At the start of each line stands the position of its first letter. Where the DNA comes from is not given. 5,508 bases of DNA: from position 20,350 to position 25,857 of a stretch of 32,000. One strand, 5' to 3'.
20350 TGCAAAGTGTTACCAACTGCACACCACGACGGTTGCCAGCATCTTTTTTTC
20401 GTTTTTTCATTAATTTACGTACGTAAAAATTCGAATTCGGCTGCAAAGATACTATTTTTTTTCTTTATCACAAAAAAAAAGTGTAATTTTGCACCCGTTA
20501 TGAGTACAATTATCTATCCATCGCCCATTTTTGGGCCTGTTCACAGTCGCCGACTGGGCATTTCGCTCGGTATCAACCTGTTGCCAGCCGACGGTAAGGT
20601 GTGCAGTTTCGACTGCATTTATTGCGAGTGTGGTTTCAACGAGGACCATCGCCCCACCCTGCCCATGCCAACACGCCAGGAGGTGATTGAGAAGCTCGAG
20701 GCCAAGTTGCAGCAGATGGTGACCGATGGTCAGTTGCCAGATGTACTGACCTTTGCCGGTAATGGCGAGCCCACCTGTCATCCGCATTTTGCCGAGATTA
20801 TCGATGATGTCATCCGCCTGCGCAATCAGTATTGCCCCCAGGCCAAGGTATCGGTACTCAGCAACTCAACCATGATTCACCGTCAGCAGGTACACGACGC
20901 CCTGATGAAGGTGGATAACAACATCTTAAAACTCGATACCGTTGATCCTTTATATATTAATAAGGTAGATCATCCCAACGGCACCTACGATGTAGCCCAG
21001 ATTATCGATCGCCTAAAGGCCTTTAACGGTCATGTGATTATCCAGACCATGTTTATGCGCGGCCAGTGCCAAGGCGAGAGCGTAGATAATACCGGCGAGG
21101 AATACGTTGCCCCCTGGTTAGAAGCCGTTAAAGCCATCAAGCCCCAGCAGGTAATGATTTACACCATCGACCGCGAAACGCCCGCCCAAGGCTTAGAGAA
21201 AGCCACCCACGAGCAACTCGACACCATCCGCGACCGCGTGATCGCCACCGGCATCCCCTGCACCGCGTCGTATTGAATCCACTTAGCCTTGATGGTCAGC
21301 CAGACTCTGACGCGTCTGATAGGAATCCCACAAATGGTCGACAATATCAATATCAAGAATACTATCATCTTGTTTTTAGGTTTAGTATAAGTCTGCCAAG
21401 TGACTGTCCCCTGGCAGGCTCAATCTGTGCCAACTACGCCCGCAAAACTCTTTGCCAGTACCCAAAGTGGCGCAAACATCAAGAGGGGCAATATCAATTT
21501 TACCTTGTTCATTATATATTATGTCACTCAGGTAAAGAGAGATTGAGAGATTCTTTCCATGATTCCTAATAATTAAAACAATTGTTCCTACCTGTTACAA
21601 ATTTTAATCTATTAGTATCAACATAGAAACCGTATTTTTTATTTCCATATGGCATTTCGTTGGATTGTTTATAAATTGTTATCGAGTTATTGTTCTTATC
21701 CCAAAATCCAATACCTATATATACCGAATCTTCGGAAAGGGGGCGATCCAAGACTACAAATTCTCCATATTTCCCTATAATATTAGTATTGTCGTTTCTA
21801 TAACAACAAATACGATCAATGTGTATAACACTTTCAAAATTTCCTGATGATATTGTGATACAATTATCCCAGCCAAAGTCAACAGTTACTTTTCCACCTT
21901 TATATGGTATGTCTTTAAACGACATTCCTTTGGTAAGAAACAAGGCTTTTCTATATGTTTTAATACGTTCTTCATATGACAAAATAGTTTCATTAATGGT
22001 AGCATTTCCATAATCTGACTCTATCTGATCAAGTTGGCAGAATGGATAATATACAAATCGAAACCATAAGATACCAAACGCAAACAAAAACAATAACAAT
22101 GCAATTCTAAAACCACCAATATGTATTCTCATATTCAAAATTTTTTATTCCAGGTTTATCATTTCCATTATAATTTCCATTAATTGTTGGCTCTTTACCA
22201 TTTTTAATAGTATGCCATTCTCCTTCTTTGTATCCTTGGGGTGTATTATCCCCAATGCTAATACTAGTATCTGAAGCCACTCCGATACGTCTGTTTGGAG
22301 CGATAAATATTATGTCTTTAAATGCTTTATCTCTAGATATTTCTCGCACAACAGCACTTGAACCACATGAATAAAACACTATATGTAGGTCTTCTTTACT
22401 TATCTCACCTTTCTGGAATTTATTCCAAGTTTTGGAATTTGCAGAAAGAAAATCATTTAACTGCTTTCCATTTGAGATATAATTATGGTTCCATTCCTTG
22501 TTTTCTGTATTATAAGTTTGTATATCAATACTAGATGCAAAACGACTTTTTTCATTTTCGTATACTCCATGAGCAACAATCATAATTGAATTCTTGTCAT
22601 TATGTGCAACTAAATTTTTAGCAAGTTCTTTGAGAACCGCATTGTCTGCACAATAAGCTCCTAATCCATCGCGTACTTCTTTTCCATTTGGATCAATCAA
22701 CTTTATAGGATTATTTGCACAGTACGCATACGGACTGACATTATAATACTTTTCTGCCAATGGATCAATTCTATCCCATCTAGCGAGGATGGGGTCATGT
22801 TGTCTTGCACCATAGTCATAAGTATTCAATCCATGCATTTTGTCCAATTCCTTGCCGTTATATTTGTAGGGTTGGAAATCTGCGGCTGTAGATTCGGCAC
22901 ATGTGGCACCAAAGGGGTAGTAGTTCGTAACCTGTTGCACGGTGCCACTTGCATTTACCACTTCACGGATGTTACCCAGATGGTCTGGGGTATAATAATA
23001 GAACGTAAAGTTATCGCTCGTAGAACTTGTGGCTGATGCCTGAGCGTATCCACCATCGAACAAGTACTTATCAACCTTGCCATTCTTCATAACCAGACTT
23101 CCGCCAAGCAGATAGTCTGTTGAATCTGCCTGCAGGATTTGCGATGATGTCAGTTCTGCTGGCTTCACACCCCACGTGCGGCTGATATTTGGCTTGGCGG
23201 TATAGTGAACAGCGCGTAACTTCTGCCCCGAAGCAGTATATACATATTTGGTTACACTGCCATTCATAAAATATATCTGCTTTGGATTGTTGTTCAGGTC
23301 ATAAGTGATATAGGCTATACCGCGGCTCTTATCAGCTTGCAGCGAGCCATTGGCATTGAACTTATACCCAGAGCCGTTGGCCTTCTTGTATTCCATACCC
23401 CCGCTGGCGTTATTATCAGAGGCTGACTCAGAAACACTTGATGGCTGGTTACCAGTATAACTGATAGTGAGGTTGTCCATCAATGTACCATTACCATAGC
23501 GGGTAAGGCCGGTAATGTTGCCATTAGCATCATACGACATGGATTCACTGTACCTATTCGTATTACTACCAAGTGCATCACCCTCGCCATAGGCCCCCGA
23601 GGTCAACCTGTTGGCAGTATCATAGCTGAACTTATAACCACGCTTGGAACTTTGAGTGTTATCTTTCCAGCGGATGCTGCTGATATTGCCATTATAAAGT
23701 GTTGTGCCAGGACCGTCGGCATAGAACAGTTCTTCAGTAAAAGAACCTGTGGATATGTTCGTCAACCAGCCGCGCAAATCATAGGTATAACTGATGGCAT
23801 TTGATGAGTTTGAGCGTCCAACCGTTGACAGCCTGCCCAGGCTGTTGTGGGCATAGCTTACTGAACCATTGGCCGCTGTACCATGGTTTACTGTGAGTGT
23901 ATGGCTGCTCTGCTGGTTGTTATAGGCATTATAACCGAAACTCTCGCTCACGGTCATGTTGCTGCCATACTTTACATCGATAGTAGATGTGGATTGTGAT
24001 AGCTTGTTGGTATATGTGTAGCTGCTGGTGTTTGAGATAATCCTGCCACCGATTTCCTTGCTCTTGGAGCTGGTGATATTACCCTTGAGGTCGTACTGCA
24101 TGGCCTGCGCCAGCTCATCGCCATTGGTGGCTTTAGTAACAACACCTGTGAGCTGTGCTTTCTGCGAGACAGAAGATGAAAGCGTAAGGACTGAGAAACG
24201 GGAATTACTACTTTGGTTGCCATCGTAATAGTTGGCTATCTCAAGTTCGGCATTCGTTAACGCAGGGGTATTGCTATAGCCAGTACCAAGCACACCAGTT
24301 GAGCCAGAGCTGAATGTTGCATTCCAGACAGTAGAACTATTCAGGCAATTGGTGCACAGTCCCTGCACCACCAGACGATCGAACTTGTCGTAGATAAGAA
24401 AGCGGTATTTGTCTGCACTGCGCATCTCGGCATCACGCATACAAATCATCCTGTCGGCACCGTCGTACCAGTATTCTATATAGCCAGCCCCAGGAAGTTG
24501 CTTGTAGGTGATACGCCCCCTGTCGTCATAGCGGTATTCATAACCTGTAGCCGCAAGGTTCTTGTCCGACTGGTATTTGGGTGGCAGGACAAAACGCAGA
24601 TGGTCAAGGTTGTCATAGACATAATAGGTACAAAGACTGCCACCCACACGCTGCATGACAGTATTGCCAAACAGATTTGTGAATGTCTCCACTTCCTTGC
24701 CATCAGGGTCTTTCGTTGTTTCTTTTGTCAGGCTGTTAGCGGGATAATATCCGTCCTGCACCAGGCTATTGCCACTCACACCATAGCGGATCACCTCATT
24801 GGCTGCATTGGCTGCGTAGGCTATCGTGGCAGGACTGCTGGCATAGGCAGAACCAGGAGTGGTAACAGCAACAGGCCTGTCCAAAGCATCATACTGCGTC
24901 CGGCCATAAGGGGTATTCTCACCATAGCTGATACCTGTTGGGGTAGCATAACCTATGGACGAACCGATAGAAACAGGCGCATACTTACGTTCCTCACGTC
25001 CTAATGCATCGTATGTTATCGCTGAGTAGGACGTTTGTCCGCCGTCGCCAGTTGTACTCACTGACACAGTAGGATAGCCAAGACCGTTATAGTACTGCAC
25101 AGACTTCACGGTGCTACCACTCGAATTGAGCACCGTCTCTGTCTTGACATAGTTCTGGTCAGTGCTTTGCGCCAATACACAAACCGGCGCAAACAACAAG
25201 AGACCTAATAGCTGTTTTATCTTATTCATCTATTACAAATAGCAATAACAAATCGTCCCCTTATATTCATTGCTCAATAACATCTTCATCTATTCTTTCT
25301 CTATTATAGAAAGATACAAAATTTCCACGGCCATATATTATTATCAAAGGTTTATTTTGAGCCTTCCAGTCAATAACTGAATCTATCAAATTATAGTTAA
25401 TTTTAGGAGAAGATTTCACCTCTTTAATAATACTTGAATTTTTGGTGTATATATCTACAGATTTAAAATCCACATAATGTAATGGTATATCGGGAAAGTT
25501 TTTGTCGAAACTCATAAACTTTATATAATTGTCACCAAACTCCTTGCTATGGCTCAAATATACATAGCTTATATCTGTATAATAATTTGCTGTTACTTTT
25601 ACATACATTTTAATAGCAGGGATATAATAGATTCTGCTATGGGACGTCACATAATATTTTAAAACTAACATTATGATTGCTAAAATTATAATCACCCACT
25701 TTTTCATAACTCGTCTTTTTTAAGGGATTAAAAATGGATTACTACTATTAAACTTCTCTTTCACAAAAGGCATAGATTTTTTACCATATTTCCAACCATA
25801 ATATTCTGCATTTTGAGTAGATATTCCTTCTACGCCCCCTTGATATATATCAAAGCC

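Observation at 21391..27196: A 29-nt GC-rich imperfect palindrome sits at every breakpoint of the Rhs toxin locus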

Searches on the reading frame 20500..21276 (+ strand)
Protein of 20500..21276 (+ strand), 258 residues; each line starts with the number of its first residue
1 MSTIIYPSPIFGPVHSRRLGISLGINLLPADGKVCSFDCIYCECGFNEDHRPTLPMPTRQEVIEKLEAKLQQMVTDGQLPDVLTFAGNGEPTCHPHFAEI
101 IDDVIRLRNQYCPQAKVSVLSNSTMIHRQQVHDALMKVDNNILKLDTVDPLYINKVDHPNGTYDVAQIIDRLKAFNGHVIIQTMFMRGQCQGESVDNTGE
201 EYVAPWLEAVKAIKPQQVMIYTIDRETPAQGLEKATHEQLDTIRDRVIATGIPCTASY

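Call 20: find_encoding_contigs(protein=window:20500-21276:+, flank=10000, max_places=10)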
Protein window:20500-21276:+ (258 aa): 12 contigs read that carry it; 10 places shown.
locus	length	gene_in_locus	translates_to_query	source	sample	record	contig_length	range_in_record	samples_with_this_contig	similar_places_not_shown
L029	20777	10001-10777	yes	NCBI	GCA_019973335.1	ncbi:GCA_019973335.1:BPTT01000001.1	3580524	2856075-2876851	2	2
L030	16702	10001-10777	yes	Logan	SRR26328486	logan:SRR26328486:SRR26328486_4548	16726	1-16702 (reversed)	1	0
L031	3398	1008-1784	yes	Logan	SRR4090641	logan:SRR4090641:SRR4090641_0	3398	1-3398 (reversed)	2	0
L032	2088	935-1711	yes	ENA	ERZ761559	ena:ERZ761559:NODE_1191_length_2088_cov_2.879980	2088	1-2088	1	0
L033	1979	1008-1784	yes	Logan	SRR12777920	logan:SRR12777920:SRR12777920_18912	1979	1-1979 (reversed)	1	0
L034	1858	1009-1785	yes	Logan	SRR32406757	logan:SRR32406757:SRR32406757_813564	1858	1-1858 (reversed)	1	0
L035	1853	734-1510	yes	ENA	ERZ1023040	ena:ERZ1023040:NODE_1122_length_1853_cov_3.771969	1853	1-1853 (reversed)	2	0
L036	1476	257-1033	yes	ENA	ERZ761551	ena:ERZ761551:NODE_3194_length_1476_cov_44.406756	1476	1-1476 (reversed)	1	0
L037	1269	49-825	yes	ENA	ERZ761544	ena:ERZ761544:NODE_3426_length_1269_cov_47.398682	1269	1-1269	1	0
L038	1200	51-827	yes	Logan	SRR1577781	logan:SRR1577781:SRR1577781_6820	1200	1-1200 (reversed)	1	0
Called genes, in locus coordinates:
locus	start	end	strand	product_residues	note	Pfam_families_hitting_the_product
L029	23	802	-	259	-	PF01026:TatD_DNase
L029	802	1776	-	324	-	PF00348:polyprenyl_synt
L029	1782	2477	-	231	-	PF03544:TonB_C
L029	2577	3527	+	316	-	-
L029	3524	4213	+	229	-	PF02224:Cytidylate_kin, PF13189:Cytidylate_kin2 (weak)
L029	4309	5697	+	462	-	PF03349:Toluene_X (weak), PF13505:OMP_b-brl (weak)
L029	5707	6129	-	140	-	PF01288:HPPK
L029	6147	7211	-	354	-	PF02547:Queuosine_synth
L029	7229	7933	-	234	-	PF01509:TruB_N, PF16198:TruB_C_2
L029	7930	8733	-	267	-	PF02673:BacA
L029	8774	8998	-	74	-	PF11297:DUF3098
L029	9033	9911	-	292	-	PF18075:FtsX_ECD, PF02687:FtsX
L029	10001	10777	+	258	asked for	PF04055:Radical_SAM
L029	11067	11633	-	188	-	-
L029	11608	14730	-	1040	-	PF20041:DUF6443, PF05593:RHS_repeat (faint)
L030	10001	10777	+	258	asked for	PF04055:Radical_SAM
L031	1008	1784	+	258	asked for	PF04055:Radical_SAM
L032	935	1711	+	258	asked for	PF04055:Radical_SAM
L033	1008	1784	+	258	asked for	PF04055:Radical_SAM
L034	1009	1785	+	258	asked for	PF04055:Radical_SAM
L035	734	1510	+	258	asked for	PF04055:Radical_SAM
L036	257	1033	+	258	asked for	PF04055:Radical_SAM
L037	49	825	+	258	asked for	PF04055:Radical_SAM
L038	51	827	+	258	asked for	PF04055:Radical_SAM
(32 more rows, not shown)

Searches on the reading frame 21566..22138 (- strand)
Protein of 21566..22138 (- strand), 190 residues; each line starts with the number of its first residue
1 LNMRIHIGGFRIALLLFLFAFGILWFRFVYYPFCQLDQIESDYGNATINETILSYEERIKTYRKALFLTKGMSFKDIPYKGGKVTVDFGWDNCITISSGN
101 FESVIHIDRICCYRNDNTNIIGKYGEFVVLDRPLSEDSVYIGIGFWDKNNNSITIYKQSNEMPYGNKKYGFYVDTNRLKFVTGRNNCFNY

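Call 60: search_protein_families(library=pfam, proteins=[window:21566-22138:-], max_evalue=0.01)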
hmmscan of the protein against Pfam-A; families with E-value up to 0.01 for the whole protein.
window:21566-22138:- (190 aa): 0 families

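Call 71: find_encoding_contigs(protein=window:21566-22132:-, flank=6000, max_places=10)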
Protein window:21566-22132:- (188 aa): 4 contigs read that carry it; 2 places shown.
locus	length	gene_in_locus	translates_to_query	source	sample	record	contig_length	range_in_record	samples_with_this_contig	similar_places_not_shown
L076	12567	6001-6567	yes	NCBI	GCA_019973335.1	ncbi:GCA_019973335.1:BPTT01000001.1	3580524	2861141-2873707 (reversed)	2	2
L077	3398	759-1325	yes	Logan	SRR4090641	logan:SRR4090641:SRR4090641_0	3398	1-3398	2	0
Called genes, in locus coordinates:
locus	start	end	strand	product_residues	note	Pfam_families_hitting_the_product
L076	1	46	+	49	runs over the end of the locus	-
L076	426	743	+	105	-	PF01909:NTP_transf_2, PF18765:Polbeta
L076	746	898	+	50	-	-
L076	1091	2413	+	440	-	PF25023:TEN_YD-shell (faint)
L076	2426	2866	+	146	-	-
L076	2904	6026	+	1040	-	PF20041:DUF6443, PF05593:RHS_repeat (faint)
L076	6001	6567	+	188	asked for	-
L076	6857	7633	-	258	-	PF04055:Radical_SAM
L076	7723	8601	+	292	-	PF18075:FtsX_ECD, PF02687:FtsX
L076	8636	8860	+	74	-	PF11297:DUF3098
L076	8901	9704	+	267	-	PF02673:BacA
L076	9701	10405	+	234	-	PF01509:TruB_N, PF16198:TruB_C_2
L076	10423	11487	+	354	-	PF02547:Queuosine_synth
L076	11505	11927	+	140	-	PF01288:HPPK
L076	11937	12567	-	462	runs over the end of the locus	PF03349:Toluene_X (weak), PF13505:OMP_b-brl (weak)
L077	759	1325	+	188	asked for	-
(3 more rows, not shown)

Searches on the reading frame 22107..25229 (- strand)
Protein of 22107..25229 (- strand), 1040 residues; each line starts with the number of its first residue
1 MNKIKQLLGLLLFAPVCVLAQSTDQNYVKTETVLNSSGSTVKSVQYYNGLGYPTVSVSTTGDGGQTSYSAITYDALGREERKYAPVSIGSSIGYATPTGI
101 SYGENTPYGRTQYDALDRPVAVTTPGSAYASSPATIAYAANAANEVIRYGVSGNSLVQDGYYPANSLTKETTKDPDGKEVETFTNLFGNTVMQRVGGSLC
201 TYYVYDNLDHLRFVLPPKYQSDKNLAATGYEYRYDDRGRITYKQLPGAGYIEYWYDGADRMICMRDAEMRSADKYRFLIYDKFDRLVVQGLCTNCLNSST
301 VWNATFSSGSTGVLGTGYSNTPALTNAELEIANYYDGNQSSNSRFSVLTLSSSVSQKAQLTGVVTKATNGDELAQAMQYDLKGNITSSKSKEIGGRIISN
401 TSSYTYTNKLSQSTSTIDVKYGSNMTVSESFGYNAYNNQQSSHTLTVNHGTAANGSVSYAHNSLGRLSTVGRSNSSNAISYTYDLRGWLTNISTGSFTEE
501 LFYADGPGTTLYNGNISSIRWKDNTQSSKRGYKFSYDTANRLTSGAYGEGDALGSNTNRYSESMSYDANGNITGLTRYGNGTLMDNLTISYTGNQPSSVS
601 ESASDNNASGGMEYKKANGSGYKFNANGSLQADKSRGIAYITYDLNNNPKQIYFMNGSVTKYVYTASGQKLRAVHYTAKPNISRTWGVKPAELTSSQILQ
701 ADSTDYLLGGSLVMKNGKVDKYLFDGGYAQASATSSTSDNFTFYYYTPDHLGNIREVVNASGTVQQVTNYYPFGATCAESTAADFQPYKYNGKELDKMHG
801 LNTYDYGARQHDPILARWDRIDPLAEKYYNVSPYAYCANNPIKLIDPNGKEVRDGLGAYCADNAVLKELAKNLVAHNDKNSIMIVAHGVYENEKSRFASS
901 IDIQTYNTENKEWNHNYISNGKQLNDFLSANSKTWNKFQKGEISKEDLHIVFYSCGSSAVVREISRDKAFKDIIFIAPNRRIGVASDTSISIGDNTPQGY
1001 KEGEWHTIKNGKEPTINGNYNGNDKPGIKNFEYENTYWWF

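Call 60: search_protein_families(library=pfam, proteins=[window:22107-25229:-], max_evalue=0.01)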
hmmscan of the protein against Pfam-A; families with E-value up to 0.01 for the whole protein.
window:22107-25229:- (1040 aa): 2 families
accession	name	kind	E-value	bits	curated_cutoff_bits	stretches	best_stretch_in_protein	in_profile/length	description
PF20041.5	DUF6443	-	3.7e-12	47.1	27.8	1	31-136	13-131/137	Domain of unknown function (DUF6443)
PF05593.20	RHS_repeat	-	5.8e-08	33.4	22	0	462-494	2-33/38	RHS Repeat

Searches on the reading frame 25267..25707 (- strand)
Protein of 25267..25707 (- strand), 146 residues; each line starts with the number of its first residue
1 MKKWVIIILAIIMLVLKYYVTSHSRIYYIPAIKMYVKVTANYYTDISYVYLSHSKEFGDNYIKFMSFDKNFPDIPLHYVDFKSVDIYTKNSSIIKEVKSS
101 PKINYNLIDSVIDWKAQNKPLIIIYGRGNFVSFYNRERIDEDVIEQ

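Call 56: find_encoding_contigs(protein=window:25267-25707:-, flank=8000, max_places=8)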
Protein window:25267-25707:- (146 aa): 11 contigs read that carry it; 8 places shown.
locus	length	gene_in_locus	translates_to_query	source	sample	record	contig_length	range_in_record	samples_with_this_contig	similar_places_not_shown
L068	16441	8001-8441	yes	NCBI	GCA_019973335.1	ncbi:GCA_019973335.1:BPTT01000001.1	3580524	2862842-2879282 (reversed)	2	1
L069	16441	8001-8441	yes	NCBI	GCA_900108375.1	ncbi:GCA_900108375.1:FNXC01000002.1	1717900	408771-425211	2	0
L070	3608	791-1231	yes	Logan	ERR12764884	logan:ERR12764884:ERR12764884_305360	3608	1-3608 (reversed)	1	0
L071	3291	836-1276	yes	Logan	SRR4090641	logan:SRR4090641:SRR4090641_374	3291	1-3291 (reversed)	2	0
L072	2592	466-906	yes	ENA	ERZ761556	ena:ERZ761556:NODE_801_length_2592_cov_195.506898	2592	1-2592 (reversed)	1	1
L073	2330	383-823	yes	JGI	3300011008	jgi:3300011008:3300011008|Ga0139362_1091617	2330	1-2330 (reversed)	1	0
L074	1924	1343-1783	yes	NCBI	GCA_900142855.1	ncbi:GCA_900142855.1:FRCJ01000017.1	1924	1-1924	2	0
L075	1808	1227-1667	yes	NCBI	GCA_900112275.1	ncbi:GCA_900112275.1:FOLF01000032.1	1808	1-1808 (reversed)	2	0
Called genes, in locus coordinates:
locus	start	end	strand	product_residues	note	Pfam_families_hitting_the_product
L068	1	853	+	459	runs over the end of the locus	PF02321:OEP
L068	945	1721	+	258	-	-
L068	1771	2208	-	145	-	PF01510:Amidase_2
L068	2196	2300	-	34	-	-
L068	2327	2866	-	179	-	PF18291:HU-HIG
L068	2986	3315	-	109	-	-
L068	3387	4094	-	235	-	PF19898:DUF6371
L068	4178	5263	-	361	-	PF13481:AAA_25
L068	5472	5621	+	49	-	-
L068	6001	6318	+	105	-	PF01909:NTP_transf_2, PF18765:Polbeta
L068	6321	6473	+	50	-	-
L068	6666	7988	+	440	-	PF25023:TEN_YD-shell (faint)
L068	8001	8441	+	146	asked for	-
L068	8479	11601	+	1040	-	PF20041:DUF6443, PF05593:RHS_repeat (faint)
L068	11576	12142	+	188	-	-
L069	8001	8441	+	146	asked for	-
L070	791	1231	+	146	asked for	-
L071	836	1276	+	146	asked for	-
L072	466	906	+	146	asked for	-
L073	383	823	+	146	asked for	-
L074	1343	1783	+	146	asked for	-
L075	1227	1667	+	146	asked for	-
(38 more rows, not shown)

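Call 60: search_protein_families(library=pfam, proteins=[window:25267-25707:-], max_evalue=0.01)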
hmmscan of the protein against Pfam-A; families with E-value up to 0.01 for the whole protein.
window:25267-25707:- (146 aa): 0 families
